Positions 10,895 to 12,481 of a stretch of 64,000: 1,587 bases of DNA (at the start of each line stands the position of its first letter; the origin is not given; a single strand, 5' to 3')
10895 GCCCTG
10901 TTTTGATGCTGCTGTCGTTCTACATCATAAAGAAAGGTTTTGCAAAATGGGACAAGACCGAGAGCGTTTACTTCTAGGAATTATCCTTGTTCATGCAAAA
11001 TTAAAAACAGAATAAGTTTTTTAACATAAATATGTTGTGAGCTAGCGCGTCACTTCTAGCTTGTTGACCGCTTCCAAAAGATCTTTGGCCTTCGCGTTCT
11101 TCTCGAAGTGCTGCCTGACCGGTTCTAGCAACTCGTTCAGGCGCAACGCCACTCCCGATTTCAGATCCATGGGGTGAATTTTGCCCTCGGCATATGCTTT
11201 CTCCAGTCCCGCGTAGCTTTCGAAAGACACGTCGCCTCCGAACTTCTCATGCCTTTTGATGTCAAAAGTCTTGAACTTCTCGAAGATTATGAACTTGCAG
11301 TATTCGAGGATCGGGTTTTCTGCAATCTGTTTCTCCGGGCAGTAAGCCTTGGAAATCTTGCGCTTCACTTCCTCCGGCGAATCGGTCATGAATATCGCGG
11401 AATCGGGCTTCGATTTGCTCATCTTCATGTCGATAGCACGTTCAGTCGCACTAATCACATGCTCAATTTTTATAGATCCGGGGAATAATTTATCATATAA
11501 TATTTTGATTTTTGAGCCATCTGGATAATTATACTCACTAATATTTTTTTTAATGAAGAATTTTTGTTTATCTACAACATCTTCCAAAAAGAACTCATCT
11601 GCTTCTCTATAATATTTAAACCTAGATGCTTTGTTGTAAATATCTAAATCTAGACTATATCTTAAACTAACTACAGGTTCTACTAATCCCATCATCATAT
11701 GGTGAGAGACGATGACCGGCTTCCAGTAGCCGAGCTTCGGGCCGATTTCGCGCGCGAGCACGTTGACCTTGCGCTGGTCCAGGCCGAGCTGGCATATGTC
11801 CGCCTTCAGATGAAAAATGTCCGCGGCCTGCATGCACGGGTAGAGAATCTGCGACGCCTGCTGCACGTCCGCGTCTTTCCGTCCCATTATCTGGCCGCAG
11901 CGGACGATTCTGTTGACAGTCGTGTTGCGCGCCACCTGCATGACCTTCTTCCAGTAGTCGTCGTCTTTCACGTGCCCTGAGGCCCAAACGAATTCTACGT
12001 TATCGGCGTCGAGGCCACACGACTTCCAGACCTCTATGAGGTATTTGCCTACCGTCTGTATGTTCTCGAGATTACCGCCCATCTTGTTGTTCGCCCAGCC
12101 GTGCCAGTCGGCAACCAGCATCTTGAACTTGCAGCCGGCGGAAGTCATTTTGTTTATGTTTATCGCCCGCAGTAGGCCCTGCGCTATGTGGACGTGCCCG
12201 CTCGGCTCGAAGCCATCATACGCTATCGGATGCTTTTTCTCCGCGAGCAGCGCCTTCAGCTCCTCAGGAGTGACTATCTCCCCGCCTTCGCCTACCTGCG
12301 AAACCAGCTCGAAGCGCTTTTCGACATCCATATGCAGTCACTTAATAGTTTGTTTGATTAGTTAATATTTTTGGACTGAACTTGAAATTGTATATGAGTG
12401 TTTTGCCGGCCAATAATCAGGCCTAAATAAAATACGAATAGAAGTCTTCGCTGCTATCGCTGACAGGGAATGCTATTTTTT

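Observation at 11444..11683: In-frame, compositionally foreign (AT-rich) insertion of about 80 codons in tyrosyl-tRNA synthetase between the LxGLDG region and KMSKS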

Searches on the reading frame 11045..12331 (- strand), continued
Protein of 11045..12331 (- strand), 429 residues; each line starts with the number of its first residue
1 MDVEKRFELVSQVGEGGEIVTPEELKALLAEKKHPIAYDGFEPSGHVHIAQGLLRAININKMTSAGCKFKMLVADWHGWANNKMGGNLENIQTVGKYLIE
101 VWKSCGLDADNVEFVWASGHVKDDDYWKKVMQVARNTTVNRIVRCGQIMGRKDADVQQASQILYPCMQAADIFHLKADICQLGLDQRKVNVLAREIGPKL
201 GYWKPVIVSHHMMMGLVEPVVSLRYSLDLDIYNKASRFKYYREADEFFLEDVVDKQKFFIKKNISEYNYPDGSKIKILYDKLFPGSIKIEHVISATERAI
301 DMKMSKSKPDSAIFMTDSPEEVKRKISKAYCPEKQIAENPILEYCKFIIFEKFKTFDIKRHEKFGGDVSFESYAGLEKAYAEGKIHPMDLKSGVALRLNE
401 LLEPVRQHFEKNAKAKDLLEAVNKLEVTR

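Call 38: search_solved_structures(query=window:11045-12331:-, show_alignments=2, max_evalue=1e-20)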
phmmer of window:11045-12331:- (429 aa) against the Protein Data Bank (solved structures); distinct sequences matched with E-value up to 1e-20: 48.
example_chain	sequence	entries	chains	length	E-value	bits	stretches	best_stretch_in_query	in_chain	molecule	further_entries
8zmi_A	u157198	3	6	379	2.6e-108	366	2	3-217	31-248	tyrosine--tRNA ligase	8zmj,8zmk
7sc6_A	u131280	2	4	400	3.3e-108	365.6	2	3-217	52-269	Tyrosine--tRNA ligase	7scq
3vgj_A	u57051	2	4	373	6.6e-106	358.1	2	16-218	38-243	Tyrosyl-tRNA synthetase, putative | tyrosine--tRNA ligase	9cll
7ror_A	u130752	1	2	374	6.6e-106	358.1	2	16-218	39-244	Tyrosine--tRNA ligase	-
7ros_A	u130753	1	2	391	8e-106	357.8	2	16-218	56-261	Tyrosine--tRNA ligase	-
7rot_A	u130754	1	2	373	3.6e-105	355.6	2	16-218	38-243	Tyrosine--tRNA ligase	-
3p0h_A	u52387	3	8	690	2e-98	333.4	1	1-217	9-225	Tyrosyl-tRNA synthetase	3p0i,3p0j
5usf_A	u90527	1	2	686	3.8e-98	332.5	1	1-216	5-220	Tyrosyl-tRNA synthetase, putative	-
2cyc_A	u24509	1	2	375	8.7e-79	268.7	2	1-219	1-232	tyrosyl-tRNA synthetase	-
2cya_A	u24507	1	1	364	2.1e-73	251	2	1-213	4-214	Tyrosyl-tRNA synthetase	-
2j5b_A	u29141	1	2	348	5.1e-71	243.1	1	17-219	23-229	TYROSYL-TRNA SYNTHETASE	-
7fg6_A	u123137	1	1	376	2.7e-66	227.6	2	1-216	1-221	Tyrosine--tRNA ligase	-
2cyb_A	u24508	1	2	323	4.4e-62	213.7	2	1-216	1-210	Tyrosyl-tRNA synthetase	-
1j1u_A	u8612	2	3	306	6.4e-52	180.2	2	15-200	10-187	Tyrosyl-tRNA synthetase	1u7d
3n2y_A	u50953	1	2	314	9.7e-50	173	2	15-200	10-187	Tyrosyl-tRNA synthetase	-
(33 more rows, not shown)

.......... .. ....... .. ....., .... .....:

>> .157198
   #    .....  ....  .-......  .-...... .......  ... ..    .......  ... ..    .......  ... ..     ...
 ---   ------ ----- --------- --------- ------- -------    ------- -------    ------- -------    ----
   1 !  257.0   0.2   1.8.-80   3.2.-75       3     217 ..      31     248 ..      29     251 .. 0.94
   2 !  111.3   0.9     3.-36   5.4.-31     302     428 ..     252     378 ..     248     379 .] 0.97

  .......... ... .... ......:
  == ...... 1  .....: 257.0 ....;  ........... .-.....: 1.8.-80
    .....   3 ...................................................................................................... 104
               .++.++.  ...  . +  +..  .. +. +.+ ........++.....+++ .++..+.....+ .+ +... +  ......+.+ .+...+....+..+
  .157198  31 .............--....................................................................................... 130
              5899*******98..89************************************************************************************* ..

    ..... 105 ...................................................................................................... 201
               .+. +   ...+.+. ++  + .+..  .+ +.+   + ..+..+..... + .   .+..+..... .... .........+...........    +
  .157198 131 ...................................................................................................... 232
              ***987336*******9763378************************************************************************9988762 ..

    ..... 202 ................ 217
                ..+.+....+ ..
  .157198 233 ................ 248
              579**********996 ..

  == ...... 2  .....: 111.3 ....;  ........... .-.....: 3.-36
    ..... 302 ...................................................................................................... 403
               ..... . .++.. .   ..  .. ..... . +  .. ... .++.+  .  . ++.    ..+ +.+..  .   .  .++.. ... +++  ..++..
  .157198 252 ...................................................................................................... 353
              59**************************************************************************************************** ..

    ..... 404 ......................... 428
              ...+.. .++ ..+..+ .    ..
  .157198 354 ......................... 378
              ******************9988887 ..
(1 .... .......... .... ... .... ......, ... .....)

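Call 41: find_encoding_contigs(protein=P0001, flank=1000, max_places=6)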
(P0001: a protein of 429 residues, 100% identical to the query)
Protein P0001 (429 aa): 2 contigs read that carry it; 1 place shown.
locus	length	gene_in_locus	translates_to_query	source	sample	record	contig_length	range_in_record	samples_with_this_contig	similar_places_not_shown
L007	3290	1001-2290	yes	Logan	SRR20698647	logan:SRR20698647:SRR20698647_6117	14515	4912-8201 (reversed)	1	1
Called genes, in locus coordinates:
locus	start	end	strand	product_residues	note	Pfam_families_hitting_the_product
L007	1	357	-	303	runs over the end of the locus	PF01916:DS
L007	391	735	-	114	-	-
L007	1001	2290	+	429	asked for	PF00579:tRNA-synt_1b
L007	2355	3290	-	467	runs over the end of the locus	-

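Call 57: find_encoding_contigs(protein=P0081, flank=1000, max_places=1)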
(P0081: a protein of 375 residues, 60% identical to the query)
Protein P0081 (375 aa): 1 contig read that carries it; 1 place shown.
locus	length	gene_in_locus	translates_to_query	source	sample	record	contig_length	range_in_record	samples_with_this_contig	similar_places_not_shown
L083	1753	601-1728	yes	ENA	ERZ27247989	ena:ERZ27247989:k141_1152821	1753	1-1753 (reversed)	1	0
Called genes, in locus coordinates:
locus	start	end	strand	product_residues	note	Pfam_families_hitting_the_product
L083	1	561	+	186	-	?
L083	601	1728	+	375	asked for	PF00579:tRNA-synt_1b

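Call 75: find_related_loci(query=A3, collection=viral_contigs, flank=1500)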
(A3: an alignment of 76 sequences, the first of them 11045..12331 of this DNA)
Query A3 (429 aa) in viral_contigs; peptide patterns used: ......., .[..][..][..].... (x = any residue, [..] = any of these).
32 stretches matched a pattern; 13 encode a relative of the query (tblastn E <= 1e-3); 13 distinct loci.
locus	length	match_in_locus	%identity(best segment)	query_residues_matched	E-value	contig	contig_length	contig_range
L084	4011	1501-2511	54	7-422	2e-73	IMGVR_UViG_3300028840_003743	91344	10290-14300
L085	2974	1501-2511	54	7-422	2e-73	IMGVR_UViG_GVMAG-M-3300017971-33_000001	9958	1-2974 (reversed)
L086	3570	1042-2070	54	2-422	6e-73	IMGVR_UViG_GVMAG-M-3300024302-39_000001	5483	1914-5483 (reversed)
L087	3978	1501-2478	53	1-406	8e-73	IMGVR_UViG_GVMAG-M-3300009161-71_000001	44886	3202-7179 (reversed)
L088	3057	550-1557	54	7-422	3e-72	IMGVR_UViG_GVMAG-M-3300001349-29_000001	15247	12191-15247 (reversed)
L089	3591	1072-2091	53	3-422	3e-72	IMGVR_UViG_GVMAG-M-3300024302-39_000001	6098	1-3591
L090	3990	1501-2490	56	16-422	4e-72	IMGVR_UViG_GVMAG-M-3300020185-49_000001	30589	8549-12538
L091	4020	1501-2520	53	3-422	4e-72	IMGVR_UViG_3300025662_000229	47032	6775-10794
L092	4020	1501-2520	53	5-422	2e-71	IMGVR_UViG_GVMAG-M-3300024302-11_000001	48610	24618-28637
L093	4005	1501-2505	53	6-422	1e-69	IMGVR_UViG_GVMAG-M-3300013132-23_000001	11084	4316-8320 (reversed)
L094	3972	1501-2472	49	1-411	4e-65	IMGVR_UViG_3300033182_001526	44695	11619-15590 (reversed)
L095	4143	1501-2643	40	1-409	6e-55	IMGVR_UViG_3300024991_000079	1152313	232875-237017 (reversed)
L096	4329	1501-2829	36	1-422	3e-72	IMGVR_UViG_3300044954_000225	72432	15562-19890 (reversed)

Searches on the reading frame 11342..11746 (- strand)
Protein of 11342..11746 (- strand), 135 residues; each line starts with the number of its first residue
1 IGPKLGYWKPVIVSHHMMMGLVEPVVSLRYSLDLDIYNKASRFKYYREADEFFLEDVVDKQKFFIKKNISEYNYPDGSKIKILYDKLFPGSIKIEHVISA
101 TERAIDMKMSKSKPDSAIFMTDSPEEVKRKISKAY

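Call 45: find_homologous_proteins(query=A4, max_evalue=0.001)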
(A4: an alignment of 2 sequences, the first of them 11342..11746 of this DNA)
Query A4 (2 sequences) (135 aa, profile of the alignment): 110 proteins with E <= 0.001 among 156 candidates.
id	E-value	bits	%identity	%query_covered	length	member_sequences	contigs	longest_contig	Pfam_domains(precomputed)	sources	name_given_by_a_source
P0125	4.1e-22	96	76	28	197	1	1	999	PF00579.32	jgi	-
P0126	2.5e-20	91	82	28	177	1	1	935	PF00579.32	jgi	jgi:tyrosyl-tRNA synthetase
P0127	1.2e-19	88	82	29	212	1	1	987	PF00579.32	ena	-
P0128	1.8e-19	88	75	27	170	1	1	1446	PF00579.32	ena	-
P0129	5.8e-19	86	71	28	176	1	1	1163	PF00579.32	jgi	jgi:tyrosyl-tRNA synthetase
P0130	1.0e-18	85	78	27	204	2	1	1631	PF00579.32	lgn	-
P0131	1.2e-18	85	68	28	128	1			PF00579.32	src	-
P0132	1.7e-18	85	68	28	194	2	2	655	PF00579.32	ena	-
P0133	1.9e-18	85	82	25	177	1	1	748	PF00579.32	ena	-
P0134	2.0e-18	84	73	27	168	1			PF00579.32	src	-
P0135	2.0e-18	84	77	29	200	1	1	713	PF00579.32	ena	-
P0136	2.6e-18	84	75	27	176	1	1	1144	PF00579.32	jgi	jgi:tyrosyl-tRNA synthetase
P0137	2.7e-18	84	81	27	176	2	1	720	PF00579.32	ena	-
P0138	3.7e-18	84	75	27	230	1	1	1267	PF00579.32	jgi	-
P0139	5.1e-18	83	72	27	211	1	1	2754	PF00579.32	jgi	-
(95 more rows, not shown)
